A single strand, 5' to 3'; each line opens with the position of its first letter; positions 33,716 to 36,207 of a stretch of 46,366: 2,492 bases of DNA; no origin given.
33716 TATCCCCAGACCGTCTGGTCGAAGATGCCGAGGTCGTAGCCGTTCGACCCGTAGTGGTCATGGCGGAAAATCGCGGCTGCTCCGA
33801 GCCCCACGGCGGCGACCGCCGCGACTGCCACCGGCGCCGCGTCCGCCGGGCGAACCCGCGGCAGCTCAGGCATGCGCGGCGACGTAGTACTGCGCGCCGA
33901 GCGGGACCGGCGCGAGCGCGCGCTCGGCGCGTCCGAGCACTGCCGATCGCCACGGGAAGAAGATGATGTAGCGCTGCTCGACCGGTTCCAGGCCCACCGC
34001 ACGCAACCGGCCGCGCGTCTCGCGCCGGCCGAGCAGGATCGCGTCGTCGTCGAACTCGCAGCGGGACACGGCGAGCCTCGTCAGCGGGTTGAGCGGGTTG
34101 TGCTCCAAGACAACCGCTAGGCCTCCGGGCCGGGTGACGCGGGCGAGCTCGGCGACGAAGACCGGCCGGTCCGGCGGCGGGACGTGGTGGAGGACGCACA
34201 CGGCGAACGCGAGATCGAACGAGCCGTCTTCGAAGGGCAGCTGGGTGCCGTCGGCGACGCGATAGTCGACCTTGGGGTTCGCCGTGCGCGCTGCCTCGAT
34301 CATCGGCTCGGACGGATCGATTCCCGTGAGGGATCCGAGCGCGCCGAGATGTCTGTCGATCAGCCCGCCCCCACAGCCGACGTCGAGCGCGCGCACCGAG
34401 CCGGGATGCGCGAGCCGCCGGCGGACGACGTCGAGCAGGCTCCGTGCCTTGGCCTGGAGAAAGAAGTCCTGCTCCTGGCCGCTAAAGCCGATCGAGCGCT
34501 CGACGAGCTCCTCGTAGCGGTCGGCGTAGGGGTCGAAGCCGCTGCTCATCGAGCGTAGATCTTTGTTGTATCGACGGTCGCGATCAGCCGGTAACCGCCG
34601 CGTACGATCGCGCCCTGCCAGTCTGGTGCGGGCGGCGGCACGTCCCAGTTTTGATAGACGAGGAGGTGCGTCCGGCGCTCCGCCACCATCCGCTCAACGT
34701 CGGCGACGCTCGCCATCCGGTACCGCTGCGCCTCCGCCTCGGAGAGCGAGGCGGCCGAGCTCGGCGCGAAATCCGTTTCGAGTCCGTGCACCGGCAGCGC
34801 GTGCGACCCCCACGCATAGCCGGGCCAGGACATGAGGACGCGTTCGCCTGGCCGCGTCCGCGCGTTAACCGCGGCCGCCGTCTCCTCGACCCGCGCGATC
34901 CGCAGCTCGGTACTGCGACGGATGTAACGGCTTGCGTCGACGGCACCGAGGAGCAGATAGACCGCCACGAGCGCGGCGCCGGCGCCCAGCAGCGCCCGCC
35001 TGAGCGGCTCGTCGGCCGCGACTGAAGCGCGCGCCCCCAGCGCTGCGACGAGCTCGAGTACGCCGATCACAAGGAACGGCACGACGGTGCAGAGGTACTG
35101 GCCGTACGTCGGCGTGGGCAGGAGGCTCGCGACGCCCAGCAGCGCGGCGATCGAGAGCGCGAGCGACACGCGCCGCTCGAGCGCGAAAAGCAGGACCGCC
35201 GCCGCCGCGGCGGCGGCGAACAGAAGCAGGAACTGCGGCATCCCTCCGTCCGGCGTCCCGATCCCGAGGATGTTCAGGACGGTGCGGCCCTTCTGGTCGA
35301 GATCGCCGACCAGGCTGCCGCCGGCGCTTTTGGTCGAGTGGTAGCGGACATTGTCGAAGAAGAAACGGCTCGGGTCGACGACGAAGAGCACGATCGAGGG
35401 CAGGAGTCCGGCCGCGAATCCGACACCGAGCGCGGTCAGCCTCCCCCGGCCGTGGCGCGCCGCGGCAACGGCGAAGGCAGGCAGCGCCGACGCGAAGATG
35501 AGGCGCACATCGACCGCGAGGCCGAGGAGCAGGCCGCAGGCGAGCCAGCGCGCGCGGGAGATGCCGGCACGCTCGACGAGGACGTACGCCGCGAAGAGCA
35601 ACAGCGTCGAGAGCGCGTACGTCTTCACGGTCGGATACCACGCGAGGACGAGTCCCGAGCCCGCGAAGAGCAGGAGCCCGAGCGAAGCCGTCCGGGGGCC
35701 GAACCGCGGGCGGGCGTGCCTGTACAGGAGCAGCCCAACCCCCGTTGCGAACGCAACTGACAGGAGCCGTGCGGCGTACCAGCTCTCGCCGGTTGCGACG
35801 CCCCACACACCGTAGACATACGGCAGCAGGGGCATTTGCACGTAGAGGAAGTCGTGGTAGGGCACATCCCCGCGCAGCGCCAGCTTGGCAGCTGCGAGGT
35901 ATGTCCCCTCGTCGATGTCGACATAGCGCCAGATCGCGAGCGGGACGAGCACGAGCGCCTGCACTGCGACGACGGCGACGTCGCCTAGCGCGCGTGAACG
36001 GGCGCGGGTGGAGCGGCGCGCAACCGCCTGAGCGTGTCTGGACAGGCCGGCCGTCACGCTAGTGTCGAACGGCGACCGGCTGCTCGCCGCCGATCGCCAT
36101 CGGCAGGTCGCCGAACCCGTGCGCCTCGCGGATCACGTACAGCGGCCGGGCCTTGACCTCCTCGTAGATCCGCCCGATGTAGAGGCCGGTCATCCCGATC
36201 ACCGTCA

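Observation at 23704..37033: Dense island of seven GT-C-like/DUF2079 polytopic membrane proteins built around two polyprenyl-phosphate GT2 + methyltransferase modules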

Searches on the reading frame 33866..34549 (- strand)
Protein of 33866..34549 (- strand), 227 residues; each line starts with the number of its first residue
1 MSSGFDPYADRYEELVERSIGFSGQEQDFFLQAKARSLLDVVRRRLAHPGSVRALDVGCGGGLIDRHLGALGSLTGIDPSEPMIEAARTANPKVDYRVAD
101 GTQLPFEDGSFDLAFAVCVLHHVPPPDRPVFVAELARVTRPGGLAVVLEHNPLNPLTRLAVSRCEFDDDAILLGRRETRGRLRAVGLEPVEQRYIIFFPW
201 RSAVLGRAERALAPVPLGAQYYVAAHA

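Call 7: search_protein_families(library=pfam, proteins=[window:33866-34549:-], max_evalue=0.01)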
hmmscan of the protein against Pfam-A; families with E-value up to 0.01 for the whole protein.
window:33866-34549:- (227 aa): 7 families
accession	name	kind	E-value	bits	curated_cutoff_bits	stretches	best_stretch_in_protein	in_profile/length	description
PF08241.18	Methyltransf_11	-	2.5e-26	92.6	21.2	1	55-146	1-94/95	Methyltransferase domain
PF13649.12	Methyltransf_25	-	1.4e-23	83.8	27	1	55-143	2-97/97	Methyltransferase domain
PF08242.18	Methyltransf_12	-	6.1e-15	56.2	30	1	55-144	1-97/98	Methyltransferase domain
PF13847.12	Methyltransf_31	-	4.5e-12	46.3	27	1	52-159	5-121/145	Methyltransferase domain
PF13489.12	Methyltransf_23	-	6.1e-12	46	27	1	36-159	7-128/164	Methyltransferase domain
PF01209.24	Ubie_methyltran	-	1.7e-08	34.5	20.1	1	49-151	46-155/233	ubiE/COQ5 methyltransferase family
PF05148.21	Methyltransf_8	-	0.0096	16.2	27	0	49-149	71-158/219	Hypothetical methyltransferase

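Call 32: search_protein_families(library=ncbifam, proteins=[window:33866-34549:-], max_evalue=0.01)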
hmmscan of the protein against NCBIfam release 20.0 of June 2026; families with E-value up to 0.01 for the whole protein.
window:33866-34549:- (227 aa): 37 families (the best 25 are shown)
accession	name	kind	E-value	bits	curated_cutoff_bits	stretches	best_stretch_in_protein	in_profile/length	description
NF045667.1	MTase_DVU1556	equivalog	6.6e-17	61.7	155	1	49-147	21-119/213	DVU_1556 family methyltransferase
TIGR02072.1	BioC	equivalog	7.6e-13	48.8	184.95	1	35-146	20-131/244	malonyl-ACP O-methyltransferase BioC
NF001241.0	PRK00216.1-2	equivalog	4e-12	46.3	327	1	40-150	41-150/231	demethylmenaquinone methyltransferase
TIGR01983.1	UbiG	equivalog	6.4e-12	45.3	102.95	1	49-147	48-151/228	bifunctional 2-polyprenyl-6-hydroxyphenol methylase/3-demethylubiquinol 3-O-methyltransferase UbiG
NF040539.1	AST_met_ArsM_2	exception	1.2e-11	45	240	1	11-155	21-171/262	putative arsinothricin biosynthesis methyltransferase ArsM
NF007610.0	PRK10258.1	equivalog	1.2e-11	44.4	342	1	39-145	31-136/251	malonyl-ACP O-methyltransferase BioC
TIGR01934.1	MenG_MenH_UbiE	subfamily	5.2e-11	42.3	158.35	1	50-152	39-146/223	ubiquinone/menaquinone biosynthesis methyltransferase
NF001244.0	PRK00216.1-5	equivalog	1.4e-09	37.6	216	1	51-150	50-156/236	bifunctional demethylmenaquinone methyltransferase/2-methoxy-6-polyprenyl-1,4-benzoquinol methylase UbiE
NF043040.1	corrin_prot_MT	hypoth_equivalog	1.5e-09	37.7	180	1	42-161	34-162/216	corrinoid protein-associated methyltransferase CpaM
NF008823.0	PRK11873.1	subfamily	3e-09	36.7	263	1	54-146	81-180/272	arsenite methyltransferase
NF001243.0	PRK00216.1-4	equivalog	4.8e-09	35.9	235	1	50-150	47-154/237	demethylmenaquinone methyltransferase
NF045882.1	PLipidMtase_Leg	equivalog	8.9e-09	35.4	390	1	53-151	45-147/207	phospholipid N-methyltransferase PmtA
NF047649.1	MTase_UXPK_star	exception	1.1e-08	34.4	460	1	48-147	76-181/283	methyltransferase/UXPK-star double selenoprotein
NF041537.1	ArsM_AhpD_UU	exception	1.3e-08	34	510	1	53-151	79-184/345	arsenite methyltransferase/AhpD domain selenoprotein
TIGR02752.1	MenG_heptapren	equivalog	4.4e-08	32.9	419.85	1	49-150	44-152/231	demethylmenaquinone methyltransferase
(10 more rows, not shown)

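Call 63: find_homologous_proteins(query=window:33866-34549:-, max_evalue=1e-10)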
Query window:33866-34549:- (227 aa): 4666 proteins with E <= 1e-10 among 8000 candidates; the best 120 are listed.
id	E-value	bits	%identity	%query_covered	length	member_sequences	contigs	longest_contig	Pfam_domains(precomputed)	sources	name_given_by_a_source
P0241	2.9e-147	506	100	100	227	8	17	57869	PF13847.13,PF13489.13,PF13649.13,PF01209.25,PF08241.19,PF08242.19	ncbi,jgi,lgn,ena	jgi:SAM-dependent methyltransferase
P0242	2.7e-130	451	89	100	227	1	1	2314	PF13847.13,PF13489.13,PF13649.13,PF01209.25,PF08241.19,PF08242.19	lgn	-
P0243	8.4e-127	439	87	100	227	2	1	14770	PF13847.13,PF13489.13,PF13649.13,PF01209.25,PF08241.19,PF08242.19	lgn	-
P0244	4.0e-123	427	83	100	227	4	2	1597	PF13847.13,PF13489.13,PF13649.13,PF01209.25,PF08241.19,PF08242.19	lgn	-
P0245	2.6e-122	425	82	100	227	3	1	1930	PF13847.13,PF13489.13,PF13649.13,PF01209.25,PF08241.19,PF08242.19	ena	-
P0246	2.2e-119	415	79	100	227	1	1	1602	PF13847.13,PF13489.13,PF13649.13,PF01209.25,PF08241.19,PF08242.19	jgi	jgi:SAM-dependent methyltransferase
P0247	8.4e-117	407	79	100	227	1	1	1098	PF13847.13,PF13489.13,PF13649.13,PF01209.25,PF08241.19,PF08242.19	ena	-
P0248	3.4e-115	401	79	100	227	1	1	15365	PF13847.13,PF13489.13,PF13649.13,PF01209.25,PF08241.19,PF08242.19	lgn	-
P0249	1.5e-109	383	75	100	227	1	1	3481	PF13847.13,PF13489.13,PF13649.13,PF01209.25,PF08241.19,PF08242.19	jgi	jgi:SAM-dependent methyltransferase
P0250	1.6e-99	350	70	100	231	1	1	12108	PF13847.13,PF13489.13,PF13649.13,PF01209.25,PF08241.19,PF08242.19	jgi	jgi:SAM-dependent methyltransferase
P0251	3.4e-97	343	70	100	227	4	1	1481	PF13847.13,PF13649.13,PF01209.25,PF08241.19,PF08242.19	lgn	-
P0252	1.8e-95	337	67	100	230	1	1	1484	PF13847.13,PF13489.13,PF13649.13,PF01209.25,PF08241.19,PF08242.19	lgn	-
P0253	4.3e-95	336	68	99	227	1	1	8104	PF13847.13,PF13489.13,PF13649.13,PF01209.25,PF08241.19,PF08242.19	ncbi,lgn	-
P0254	7.0e-95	335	65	100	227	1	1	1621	PF13847.13,PF13489.13,PF13649.13,PF08241.19,PF08242.19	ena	-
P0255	7.3e-94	332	68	98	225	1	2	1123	PF13847.13,PF13489.13,PF13649.13,PF01209.25,PF08241.19,PF08242.19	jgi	-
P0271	1.7e-90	321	65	100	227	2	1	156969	PF13847.13,PF13489.13,PF13649.13,PF01209.25,PF08241.19,PF08242.19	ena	-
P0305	3.3e-83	297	61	99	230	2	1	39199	PF13847.13,PF13489.13,PF13649.13,PF01209.25,PF08241.19,PF08242.19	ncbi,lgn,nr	ncbi:MAG: hypothetical protein QOE69_476 [Thermoleophilaceae bacterium]|nr:hypothetical protein [The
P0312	7.3e-82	292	61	99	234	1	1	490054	PF13847.13,PF13489.13,PF13649.13,PF01209.25,PF08241.19,PF08242.19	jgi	jgi:SAM-dependent methyltransferase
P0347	5.9e-78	280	59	100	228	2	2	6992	PF13847.13,PF13489.13,PF13649.13,PF01209.25,PF08241.19,PF08242.19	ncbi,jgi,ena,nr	ncbi:MAG TPA: class I SAM-dependent methyltransferase [Polyangiaceae bacterium]|nr:class I SAM-depen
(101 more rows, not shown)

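Call 64: find_encoding_contigs(protein=P0271, flank=6000, max_places=1)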
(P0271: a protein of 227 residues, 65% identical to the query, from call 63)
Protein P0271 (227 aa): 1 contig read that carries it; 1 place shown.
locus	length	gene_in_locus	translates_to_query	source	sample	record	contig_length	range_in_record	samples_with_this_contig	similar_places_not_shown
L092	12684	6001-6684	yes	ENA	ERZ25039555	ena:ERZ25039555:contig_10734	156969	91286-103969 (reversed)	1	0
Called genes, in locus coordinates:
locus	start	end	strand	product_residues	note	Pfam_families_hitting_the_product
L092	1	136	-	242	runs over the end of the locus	PF01209:Ubie_methyltran (weak), PF08241:Methyltransf_11, PF08242:Methyltransf_12, PF13649:Methyltransf_25, PF13847:Methyltransf_31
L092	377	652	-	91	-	-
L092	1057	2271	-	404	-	-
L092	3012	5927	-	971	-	PF00733:Asn_synthase (weak)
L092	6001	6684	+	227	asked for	PF13489:Methyltransf_23, PF01209:Ubie_methyltran (weak), PF13847:Methyltransf_31, PF08241:Methyltransf_11, PF08242:Methyltransf_12, PF13649:Methyltransf_25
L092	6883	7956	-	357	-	PF01041:DegT_DnrJ_EryC1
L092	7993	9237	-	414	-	-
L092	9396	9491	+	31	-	-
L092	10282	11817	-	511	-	-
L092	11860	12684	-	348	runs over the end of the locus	-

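Call 65: find_encoding_contigs(protein=P0312, flank=6000, max_places=1)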
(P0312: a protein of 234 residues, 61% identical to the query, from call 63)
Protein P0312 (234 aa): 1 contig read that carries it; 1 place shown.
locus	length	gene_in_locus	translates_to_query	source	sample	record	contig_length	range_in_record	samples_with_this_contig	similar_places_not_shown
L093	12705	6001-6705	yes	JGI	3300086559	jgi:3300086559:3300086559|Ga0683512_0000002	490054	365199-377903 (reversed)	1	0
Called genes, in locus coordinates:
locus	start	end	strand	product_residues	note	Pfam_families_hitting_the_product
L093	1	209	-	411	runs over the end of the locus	PF01011:PQQ (faint), PF13360:PQQ_2, PF13570:Beta-prop_ACSF4, PF13360:PQQ_2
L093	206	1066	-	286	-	PF01522:Polysacc_deac_1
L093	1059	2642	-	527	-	PF06662:C5-epim_C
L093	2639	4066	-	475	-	-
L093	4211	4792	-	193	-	PF02397:Bac_transf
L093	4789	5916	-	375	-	PF13506:Glyco_transf_21 (weak), PF00535:Glycos_transf_2, PF10111:Glyco_tranf_2_2 (weak), PF13641:Glyco_tranf_2_3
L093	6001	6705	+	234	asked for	PF01209:Ubie_methyltran (weak), PF13489:Methyltransf_23, PF13847:Methyltransf_31, PF08241:Methyltransf_11, PF08242:Methyltransf_12, PF13649:Methyltransf_25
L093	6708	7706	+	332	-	PF00535:Glycos_transf_2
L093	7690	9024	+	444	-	PF13231:PMT_2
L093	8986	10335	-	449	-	PF04932:Wzy_C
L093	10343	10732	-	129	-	-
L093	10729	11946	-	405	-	PF13439:Glyco_transf_4, PF13579:Glyco_trans_4_4, PF00534:Glycos_transf_1, PF13692:Glyco_trans_1_4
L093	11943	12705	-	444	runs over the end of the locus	PF04932:Wzy_C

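Call 66: find_encoding_contigs(protein=P0347, flank=6000, max_places=1)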
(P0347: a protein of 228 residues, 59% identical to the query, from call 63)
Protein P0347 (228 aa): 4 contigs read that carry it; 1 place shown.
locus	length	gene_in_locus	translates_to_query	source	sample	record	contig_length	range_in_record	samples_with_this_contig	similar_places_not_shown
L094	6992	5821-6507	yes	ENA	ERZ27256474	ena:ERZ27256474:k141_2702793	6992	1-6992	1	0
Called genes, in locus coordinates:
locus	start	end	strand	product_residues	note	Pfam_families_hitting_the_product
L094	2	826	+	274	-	?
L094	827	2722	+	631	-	PF13522:GATase_6, PF13537:GATase_7, PF00733:Asn_synthase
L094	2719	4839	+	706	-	PF00107:ADH_zinc_N, PF01408:GFO_IDH_MocA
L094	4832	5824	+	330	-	PF00535:Glycos_transf_2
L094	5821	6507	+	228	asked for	PF13489:Methyltransf_23, PF01209:Ubie_methyltran (weak), PF13847:Methyltransf_31, PF08241:Methyltransf_11, PF08242:Methyltransf_12, PF13649:Methyltransf_25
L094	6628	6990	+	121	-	?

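Call 67: find_encoding_contigs(protein=P0305, flank=6000, max_places=1)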
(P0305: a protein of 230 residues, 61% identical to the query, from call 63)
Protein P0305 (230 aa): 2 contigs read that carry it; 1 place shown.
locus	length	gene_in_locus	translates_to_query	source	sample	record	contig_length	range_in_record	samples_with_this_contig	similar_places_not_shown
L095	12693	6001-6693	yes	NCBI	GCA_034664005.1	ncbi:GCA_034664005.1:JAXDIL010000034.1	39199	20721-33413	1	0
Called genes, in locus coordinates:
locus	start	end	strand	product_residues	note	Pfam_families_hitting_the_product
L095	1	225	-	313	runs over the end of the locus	PF00535:Glycos_transf_2, PF13641:Glyco_tranf_2_3 (weak)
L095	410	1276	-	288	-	-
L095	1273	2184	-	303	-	PF01073:3Beta_HSD, PF01370:Epimerase, PF04321:RmlD_sub_bind, PF07993:NAD_binding_4 (faint), PF16363:GDP_Man_Dehyd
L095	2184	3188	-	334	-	PF21360:PylC-like_N, PF02655:ATP-grasp_3, PF15632:ATPgrasp_Ter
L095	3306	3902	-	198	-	PF02397:Bac_transf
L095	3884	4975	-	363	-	PF13506:Glyco_transf_21 (weak), PF00535:Glycos_transf_2, PF13641:Glyco_tranf_2_3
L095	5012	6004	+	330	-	PF00535:Glycos_transf_2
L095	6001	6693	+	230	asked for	PF01209:Ubie_methyltran (weak), PF13489:Methyltransf_23, PF13847:Methyltransf_31, PF08241:Methyltransf_11, PF08242:Methyltransf_12, PF13649:Methyltransf_25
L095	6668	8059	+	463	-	PF13231:PMT_2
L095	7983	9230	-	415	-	PF04932:Wzy_C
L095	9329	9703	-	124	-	-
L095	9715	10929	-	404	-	PF13439:Glyco_transf_4, PF13579:Glyco_trans_4_4, PF20706:GT4-conflict (weak), PF00534:Glycos_transf_1, PF13692:Glyco_trans_1_4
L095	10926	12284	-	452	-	PF04932:Wzy_C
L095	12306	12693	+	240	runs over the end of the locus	PF01209:Ubie_methyltran, PF05401:NodS (weak), PF13489:Methyltransf_23, PF02353:CMAS, PF08241:Methyltransf_11, PF08242:Methyltransf_12, PF13649:Methyltransf_25, PF13847:Methyltransf_31, +1 more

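Call 72: search_solved_structures(query=window:33866-34549:-, max_evalue=0.001)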
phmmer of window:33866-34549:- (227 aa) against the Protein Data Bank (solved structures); distinct sequences matched with E-value up to 0.001: 61 (the best 60 are shown).
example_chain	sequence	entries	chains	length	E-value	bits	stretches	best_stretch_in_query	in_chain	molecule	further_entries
8ys9_A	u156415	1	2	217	6e-16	62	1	48-154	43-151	Phosphatidylethanolamine N-methyltransferase/phosphatidyl-N-methylethanolamine N-methyltra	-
6uv6_A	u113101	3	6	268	1.1e-13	54.6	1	22-156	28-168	D-glucose O-methyltransferase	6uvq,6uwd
3bus_A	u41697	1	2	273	4.8e-13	52.5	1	49-156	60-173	Methyltransferase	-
8zc8_A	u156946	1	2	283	8.1e-13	51.7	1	36-186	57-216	MitM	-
21zq_A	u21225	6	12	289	8.5e-13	51.7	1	36-186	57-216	MitM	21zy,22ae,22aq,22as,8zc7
6uak_A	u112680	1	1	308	9e-13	51.6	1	36-145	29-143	SAM dependent methyltransferase LahSB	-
4pne_A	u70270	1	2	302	1e-11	48.2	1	32-149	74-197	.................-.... protein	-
9w6x_A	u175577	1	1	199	6.2e-10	42.3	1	42-144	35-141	YtkW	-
3sm3_A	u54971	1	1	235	1.2e-09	41.4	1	53-150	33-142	SAM-dependent methyltransferases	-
3mgg_A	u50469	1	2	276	6.2e-09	39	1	20-150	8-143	Methyltransferase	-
3bkw_A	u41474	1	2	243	9.1e-09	38.5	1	42-152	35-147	S-adenosylmethionine dependent methyltransferase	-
2gs9_A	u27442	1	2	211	1.7e-08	37.6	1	46-157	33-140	Hypothetical protein TT1324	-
9h0d_A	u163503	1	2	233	2.3e-08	37.2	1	49-158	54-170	Thiol methyltransferase 1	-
5gm1_A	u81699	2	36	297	2.7e-08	36.9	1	49-157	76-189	O-methylransferase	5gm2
1p91_A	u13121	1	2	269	1.7e-07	34.3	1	40-152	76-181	Ribosomal RNA large subunit methyltransferase A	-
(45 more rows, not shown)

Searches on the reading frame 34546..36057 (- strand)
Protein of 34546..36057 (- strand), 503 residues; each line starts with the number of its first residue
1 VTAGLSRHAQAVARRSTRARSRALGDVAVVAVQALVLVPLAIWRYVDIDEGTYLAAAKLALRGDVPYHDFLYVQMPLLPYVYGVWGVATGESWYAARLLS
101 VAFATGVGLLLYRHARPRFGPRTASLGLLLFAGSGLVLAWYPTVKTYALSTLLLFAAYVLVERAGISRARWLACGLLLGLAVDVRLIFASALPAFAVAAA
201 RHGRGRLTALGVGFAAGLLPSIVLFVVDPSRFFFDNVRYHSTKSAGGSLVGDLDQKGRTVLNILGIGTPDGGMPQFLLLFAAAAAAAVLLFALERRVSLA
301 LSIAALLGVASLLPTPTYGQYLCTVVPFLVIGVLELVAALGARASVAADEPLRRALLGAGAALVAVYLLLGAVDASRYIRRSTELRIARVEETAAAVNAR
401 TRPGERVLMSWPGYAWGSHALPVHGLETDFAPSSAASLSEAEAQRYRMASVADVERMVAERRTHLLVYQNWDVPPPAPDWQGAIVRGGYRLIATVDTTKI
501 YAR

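Call 7: search_protein_families(library=pfam, proteins=[window:34546-36057:-], max_evalue=0.01)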
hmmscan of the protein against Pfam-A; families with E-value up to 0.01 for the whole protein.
window:34546-36057:- (503 aa): 1 family
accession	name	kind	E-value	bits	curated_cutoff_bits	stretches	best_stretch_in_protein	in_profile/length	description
PF13231.12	PMT_2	-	1.8e-08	35.2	26.1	1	76-223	4-152/160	Dolichyl-phosphate-mannose-protein mannosyltransferase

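Call 32: search_protein_families(library=ncbifam, proteins=[window:34546-36057:-], max_evalue=0.01)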
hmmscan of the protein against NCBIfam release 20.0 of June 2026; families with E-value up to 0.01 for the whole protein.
window:34546-36057:- (503 aa): 0 families

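Call 51: search_solved_structures(query=window:34546-36057:-, max_evalue=1)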
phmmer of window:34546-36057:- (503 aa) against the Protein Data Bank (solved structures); distinct sequences matched with E-value up to 1: 0.
